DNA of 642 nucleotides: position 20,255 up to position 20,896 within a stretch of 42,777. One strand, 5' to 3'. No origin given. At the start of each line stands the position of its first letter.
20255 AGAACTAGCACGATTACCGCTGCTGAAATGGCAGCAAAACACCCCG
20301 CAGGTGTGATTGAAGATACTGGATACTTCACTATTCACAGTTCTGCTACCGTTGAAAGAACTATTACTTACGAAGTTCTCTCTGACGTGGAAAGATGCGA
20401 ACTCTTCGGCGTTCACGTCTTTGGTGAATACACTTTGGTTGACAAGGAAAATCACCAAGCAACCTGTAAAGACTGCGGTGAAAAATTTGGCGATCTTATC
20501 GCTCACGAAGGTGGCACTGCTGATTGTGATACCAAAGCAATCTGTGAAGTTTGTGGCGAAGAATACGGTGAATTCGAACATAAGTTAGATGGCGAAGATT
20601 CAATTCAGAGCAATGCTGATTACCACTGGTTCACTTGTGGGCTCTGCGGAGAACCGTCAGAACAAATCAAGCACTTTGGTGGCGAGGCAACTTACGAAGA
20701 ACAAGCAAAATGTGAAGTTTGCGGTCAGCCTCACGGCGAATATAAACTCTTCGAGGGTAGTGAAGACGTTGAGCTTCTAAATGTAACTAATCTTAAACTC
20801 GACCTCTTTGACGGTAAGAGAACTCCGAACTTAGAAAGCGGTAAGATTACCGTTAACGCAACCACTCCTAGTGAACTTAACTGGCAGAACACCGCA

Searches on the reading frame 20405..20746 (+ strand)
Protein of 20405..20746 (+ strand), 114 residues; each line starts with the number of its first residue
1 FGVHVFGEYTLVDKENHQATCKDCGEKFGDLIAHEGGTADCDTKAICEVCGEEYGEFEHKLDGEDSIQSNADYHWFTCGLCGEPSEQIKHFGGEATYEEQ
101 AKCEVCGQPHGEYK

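Call 38: predict_structure(alignment_id=A2)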
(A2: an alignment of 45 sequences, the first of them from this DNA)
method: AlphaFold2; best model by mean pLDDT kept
length: 114 residues; sequences in the alignment: 45
mean_pLDDT: 90.8   pTM: 0.60
mean pLDDT of the five models: 90.8, 90.5, 90.3, 88.1, 87.7
residues with pLDDT >= 90: 74; 70-90: 39; 50-70: 1; < 50: 0
segments of 3 or more residues with pLDDT < 50: none
pLDDT, mean of each block of 10 residues (from residue 1): 77 90 87 92 92 89 89 94 94 97 97 95
secondary structure, 60 per line:
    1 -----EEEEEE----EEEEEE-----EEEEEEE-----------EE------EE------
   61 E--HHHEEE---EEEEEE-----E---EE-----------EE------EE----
elements in order: E6-11 E16-21 E27-33 E67-69 E73-78

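Call 41: fold_search(model_id=the predicted structure, library=pdb)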
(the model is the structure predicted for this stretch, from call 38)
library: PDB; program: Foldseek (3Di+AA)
matches with E <= 10: 573; with E <= 0.001: 0
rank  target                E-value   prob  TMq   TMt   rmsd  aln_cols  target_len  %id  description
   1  9rsc_7                2.5e-01  0.11  0.21  0.08  16.7       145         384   10  Ternary complex of an improved charged molecular glue degrader ZZ2-SO2H, BRD4(BD1) neosubstrate, and the CTLH E3 ligas (released 2026-04-08)
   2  6upk_H                4.0e-01  0.13  0.20  0.07  15.6       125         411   12  Structure of FACT_subnucleosome complex 1 (released 2019-12-11)
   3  9cnx_B                6.8e-01  0.10  0.19  0.07  17.1        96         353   14  CryoEM structure of BAM in complex with the PTB1 closed-state inhibitor (in DDM detergent) (released 2024-12-25)
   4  9a6x_B                7.6e-01  0.13  0.21  0.14  13.0        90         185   12  Integrative model of PTAS-EFP by crosslinking MS and deep learning (released 2024-09-18)
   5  3vgz_A                8.1e-01  0.08  0.20  0.08  18.6        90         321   18  Crystal structure of E. coli YncE (released 2011-11-16)
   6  1yby_B                8.1e-01  0.08  0.17  0.12  14.7        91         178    8  Conserved hypothetical protein Cth-95 from Clostridium thermocellum (released 2005-02-01)
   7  8sqa_B                8.6e-01  0.07  0.19  0.07  15.8       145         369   10  The cryo-EM structure of the EcBAM/EspP(beta8-12) complex (released 2024-05-08)
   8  9tes_A                8.6e-01  0.05  0.14  0.05  16.1        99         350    8  Crystal structure of beta-TrCP bound by diphosphorylated PDCD4 degron peptide (released 2026-04-08)
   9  7cqy_F                9.7e-01  0.10  0.19  0.06  12.0       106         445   10  Tetrathionate hydrolase from Acidithiobacillus ferrooxidans mutant - D325N (released 2021-01-27)
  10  7tt2_B                9.7e-01  0.06  0.18  0.07  14.4       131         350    8  BamABCDE bound to substrate EspP class 3 (released 2022-03-30)
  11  9rsd_7                9.7e-01  0.06  0.20  0.08  16.6       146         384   10  Ternary complex of a charged molecular glue degrader ZZ1-SO2H, BRD4(BD1) neosubstrate, and the CTLH E3 ligase receptor (released 2026-04-08)
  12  2ckk                  9.7e-01  0.05  0.15  0.14  12.3        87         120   20  High resolution crystal structure of the human kin17 C-terminal domain containing a kow motif (released 2006-10-04)
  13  7v7b_A                1.0e+00  0.08  0.22  0.03  13.8       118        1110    8  CryoEM structure of DDB1-VprBP complex in ARM-up conformation (released 2022-08-31)
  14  7cqy_C                1.1e+00  0.12  0.20  0.07  17.5        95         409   12  Tetrathionate hydrolase from Acidithiobacillus ferrooxidans mutant - D325N (released 2021-01-27)
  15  6rji                  1.1e+00  0.10  0.22  0.15  12.8        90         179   11  X-ray structure of the elongation factor P of S. aureus (released 2020-04-01)
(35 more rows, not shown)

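Call 65: search_solved_structures(query=A2, max_evalue=1, show_alignments=2)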
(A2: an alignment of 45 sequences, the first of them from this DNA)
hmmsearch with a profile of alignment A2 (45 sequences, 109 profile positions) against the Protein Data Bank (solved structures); distinct sequences matched with E-value up to 1: 2.
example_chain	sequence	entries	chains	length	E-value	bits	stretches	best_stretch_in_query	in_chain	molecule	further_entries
5aas_A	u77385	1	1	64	0.34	14.4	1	41-79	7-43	TAX1-BINDING PROTEIN 1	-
2m7q_A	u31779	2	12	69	0.58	13.7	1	42-79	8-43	Tax1-binding protein 1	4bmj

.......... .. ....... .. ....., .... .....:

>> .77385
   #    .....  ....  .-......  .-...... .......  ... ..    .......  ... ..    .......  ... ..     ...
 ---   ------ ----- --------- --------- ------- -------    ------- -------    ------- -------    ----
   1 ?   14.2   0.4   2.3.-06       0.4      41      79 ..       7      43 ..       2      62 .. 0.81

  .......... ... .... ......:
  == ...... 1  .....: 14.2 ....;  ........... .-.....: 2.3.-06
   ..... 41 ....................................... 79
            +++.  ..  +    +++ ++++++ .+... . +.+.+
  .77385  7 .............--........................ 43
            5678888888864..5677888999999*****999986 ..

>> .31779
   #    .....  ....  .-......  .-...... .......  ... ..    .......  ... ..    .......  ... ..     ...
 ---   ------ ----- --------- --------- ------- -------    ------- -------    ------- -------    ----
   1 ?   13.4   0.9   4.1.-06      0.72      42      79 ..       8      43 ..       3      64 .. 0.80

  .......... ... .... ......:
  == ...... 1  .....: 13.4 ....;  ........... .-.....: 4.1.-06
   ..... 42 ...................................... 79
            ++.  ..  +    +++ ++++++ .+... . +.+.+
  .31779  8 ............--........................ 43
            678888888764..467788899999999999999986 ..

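Call 68: fold_search(model_id=the predicted structure, library=viral)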
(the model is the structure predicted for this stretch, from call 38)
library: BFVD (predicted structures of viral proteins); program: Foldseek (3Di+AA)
matches with E <= 10: 637; with E <= 0.001: 0
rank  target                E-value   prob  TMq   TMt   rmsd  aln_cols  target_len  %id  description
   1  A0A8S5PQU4            1.4e-02  0.91  0.32  0.12   9.6       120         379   22  NOA36 protein [Podoviridae sp. ct8dV2]
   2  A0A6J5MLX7            1.2e-01  0.38  0.24  0.06  16.0       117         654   13  Uncharacterized protein [uncultured Caudovirales phage]
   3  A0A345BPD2            1.6e-01  0.08  0.17  0.13  23.6       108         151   18  (no name in the UniProt tables at hand)
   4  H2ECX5                1.9e-01  0.33  0.20  0.09  16.0        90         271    9  Putative BTB_POZ domain-containing protein [Moumouvirus sp. 'Monve']
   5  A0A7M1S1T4            2.2e-01  0.25  0.17  0.34  11.1        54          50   15  Uncharacterized protein [uncultured phage cr271_1]
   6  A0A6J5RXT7            2.2e-01  0.21  0.26  0.23  12.2       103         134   14  Uncharacterized protein [uncultured Caudovirales phage]
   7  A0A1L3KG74            3.5e-01  0.11  0.17  0.07  14.4        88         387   17  (no name in the UniProt tables at hand)
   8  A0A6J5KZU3            3.7e-01  0.28  0.21  0.30  18.1        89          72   11  Uncharacterized protein [uncultured Caudovirales phage]
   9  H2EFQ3                3.7e-01  0.14  0.20  0.06  17.5       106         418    8  Putative BTB_POZ domain-containing protein [Moumouvirus sp. 'Monve']
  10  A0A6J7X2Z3            3.7e-01  0.09  0.20  0.06  24.0       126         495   12  DNA transfer protein [uncultured Caudovirales phage]
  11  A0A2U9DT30            3.7e-01  0.07  0.17  0.08  17.6       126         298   13  Uncharacterized protein [Escherichia phage ST32]
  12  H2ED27                3.9e-01  0.20  0.23  0.16  17.1        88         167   10  Uncharacterized protein [Moumouvirus sp. 'Monve']
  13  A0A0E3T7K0            3.9e-01  0.09  0.18  0.10  11.2       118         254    7  Uncharacterized protein [Bacillus phage Stills]
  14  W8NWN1                4.2e-01  0.08  0.16  0.20  14.0        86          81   17  Uncharacterized protein [Microbacterium phage vB_MoxS-ISF9]
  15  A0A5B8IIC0            4.2e-01  0.08  0.17  0.08  19.4        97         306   14  RING-type domain-containing protein [Mimiviridae sp. ChoanoV1]
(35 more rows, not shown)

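Call 74: find_homologous_proteins(query=A2, max_evalue=1e-10)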
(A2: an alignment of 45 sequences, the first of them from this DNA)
Query A2 (45 sequences) (114 aa, profile of the alignment): 39 proteins with E <= 1e-10 among 454 candidates.
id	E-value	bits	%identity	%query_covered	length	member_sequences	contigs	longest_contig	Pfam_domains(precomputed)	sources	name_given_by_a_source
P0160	1.5e-42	162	42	96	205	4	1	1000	-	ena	-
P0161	7.1e-39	150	45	89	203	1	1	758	-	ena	-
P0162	8.1e-38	147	44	69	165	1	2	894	-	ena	-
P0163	2.1e-31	126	43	89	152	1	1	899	-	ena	-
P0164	9.4e-29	118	44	74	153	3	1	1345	-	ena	-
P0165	2.3e-25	107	36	83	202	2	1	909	-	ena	-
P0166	1.7e-24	104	39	74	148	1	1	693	-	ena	-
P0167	1.7e-23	101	36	92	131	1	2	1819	-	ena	-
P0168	2.6e-23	100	39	81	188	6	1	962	PF07535.19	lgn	-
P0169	2.7e-23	100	39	72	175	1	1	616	-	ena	-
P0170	3.1e-23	100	41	81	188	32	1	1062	PF07535.19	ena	-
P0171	1.3e-20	91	42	69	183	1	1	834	-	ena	-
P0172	2.1e-20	91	47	71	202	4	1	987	PF02368.25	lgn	-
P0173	6.6e-20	89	40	80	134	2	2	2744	-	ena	-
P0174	1.9e-19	88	36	84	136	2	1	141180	-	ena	-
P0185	4.3e-14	70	46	60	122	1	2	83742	PF03302.19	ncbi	-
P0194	2.0e-12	65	32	91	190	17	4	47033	PF03302.19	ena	-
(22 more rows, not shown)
